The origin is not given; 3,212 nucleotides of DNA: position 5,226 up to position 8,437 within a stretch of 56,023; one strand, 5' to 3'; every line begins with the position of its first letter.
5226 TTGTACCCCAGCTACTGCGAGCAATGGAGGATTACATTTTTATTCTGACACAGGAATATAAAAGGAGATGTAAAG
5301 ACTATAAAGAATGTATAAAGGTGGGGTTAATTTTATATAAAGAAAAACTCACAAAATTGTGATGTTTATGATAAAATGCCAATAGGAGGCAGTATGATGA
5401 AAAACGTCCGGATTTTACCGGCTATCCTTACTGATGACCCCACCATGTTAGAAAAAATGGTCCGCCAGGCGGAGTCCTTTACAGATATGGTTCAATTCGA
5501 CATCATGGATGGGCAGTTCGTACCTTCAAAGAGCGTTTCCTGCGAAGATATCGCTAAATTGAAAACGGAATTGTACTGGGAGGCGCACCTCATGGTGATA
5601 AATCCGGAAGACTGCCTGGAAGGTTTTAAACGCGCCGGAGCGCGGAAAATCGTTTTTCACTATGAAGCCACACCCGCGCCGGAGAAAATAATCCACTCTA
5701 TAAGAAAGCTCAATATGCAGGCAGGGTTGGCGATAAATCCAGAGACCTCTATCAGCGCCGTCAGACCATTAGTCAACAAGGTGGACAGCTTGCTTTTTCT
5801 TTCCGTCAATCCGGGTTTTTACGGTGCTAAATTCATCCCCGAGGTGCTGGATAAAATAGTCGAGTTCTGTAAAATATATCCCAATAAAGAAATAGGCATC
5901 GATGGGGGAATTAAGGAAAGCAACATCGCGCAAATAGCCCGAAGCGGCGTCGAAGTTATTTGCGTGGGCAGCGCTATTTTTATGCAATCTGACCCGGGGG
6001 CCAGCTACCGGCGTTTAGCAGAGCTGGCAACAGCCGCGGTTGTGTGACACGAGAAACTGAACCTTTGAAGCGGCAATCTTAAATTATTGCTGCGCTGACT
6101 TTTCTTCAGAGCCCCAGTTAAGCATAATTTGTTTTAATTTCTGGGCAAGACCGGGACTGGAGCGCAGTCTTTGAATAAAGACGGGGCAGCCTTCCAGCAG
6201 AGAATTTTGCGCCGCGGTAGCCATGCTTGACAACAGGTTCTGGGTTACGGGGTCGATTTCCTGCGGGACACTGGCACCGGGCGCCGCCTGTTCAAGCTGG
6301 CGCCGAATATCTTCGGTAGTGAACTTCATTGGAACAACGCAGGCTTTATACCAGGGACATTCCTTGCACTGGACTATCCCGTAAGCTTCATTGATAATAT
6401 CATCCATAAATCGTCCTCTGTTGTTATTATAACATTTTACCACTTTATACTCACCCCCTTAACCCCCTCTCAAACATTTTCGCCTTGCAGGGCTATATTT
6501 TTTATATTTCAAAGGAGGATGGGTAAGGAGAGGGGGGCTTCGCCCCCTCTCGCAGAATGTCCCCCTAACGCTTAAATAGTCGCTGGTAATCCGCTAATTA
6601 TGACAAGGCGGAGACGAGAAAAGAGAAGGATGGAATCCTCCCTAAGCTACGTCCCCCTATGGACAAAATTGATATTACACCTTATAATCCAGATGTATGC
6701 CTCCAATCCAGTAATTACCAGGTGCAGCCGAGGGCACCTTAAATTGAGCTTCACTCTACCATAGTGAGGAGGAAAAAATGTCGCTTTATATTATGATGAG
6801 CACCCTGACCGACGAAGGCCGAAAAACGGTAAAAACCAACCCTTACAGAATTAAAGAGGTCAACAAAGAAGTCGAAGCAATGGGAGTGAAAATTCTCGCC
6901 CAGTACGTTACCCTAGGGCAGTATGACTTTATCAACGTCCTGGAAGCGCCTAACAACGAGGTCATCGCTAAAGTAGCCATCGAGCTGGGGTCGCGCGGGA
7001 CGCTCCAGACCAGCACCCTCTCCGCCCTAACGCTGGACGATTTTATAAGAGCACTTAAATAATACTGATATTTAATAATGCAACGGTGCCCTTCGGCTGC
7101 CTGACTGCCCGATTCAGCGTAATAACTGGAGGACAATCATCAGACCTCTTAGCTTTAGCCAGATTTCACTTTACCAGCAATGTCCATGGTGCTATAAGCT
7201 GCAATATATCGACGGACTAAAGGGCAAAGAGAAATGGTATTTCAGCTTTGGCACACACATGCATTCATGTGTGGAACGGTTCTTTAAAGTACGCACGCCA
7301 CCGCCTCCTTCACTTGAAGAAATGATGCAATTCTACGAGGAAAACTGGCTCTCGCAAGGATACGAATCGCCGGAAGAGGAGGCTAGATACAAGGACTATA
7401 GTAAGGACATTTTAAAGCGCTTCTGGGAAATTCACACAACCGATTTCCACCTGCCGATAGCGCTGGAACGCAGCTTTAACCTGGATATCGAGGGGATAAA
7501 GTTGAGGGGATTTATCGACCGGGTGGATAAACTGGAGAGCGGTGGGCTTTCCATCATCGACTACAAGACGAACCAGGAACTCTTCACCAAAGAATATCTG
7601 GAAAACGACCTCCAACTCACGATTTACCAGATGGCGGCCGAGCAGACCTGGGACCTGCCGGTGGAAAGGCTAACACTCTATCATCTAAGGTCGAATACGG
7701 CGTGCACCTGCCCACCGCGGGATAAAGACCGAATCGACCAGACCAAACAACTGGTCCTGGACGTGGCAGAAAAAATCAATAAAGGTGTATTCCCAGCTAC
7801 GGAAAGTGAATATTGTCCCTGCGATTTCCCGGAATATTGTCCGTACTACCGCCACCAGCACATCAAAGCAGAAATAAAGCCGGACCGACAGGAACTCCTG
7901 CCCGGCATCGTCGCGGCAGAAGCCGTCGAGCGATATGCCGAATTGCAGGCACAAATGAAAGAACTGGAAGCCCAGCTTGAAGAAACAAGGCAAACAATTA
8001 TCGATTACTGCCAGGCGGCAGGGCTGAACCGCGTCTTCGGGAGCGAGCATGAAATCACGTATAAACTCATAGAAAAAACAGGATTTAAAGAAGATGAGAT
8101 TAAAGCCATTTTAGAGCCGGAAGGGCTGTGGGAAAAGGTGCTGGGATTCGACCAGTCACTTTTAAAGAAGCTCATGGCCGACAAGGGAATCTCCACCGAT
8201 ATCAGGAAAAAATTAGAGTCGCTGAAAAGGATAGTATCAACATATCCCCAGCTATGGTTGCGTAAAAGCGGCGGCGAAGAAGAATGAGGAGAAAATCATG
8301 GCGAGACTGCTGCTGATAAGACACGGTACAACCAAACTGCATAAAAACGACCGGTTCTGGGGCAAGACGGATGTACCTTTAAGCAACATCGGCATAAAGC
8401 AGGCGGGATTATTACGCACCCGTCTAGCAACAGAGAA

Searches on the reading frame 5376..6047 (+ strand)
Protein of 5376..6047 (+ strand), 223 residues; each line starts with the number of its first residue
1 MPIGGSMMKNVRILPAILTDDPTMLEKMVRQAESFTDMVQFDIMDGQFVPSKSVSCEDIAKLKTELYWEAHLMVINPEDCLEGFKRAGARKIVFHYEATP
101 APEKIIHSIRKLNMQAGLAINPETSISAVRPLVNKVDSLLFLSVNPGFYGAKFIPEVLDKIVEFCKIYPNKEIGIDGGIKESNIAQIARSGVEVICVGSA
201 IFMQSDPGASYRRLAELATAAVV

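Call 68: search_protein_families(library=pfam, proteins=[window:5376-6047:+])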
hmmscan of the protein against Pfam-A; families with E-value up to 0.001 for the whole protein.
window:5376-6047:+ (223 aa): 1 family
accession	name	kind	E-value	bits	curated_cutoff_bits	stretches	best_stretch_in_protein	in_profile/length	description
PF00834.25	Ribul_P_3_epim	-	7.2e-49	166.3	21.1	1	13-202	2-198/198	Ribulose-phosphate 3 epimerase family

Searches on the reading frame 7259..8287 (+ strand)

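Call 68: search_protein_families(library=pfam, proteins=[window:7259-8287:+])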
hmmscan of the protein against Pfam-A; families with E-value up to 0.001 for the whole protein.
window:7259-8287:+ (342 aa): 2 families
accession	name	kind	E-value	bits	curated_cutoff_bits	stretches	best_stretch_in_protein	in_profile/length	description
PF12705.13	PDDEXK_1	-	3e-26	93.3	22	1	1-196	41-242/247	PD-(D/E)XK nuclease superfamily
PF24091.1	DUF7376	-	0.0004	20.6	27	0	220-331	93-213/219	Family of unknown function (DUF7376)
